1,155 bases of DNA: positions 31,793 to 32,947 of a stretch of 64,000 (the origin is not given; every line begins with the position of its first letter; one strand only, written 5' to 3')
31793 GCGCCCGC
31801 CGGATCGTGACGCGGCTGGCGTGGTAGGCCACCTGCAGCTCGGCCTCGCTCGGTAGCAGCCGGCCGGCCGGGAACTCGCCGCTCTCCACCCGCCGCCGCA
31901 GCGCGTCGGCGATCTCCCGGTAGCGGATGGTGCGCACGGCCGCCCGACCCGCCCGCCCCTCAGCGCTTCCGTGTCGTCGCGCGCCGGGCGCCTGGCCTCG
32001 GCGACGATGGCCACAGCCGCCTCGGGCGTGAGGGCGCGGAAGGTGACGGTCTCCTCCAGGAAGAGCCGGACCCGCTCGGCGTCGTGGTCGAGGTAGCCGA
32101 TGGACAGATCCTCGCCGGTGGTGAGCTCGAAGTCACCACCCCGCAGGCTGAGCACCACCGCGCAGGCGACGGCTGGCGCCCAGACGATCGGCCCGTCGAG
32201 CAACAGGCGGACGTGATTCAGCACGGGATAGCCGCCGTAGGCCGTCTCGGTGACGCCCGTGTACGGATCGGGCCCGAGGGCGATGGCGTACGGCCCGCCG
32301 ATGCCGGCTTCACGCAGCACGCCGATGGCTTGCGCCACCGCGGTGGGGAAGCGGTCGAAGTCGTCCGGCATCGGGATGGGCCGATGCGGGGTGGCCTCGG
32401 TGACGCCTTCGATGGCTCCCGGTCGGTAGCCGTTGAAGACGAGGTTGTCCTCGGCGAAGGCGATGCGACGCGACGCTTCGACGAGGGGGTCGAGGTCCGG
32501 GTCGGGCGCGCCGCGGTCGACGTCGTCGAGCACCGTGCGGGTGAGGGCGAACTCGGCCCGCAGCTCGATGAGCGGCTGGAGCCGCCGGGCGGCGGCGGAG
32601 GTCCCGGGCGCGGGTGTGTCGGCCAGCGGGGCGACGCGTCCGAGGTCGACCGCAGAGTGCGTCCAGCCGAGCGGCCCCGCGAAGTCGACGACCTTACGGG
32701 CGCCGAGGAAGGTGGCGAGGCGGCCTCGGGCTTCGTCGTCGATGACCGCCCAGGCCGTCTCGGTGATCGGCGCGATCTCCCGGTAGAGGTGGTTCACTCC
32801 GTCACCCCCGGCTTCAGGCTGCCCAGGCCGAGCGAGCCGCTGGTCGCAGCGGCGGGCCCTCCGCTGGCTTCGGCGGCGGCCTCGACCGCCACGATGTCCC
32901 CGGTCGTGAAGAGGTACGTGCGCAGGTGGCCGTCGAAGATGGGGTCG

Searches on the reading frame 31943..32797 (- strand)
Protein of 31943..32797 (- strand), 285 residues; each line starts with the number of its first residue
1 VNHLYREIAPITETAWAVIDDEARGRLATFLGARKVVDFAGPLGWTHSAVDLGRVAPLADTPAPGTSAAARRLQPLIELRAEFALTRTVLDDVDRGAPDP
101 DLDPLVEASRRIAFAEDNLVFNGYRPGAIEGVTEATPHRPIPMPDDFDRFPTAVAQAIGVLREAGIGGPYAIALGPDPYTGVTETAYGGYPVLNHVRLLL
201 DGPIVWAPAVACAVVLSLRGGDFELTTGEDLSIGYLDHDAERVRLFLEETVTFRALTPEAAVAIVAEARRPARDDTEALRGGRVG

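Call 53: search_protein_families(library=pfam, max_evalue=0.00001, proteins=[window:31943-32797:-])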
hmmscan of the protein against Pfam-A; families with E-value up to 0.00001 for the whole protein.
seq(285 aa): 1 family
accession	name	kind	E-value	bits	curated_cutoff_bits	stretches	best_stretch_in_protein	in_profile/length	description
PF04454.18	Linocin_M18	-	1.7e-80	270.4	24.3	1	2-252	2-253/253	Encapsulating protein for peroxidase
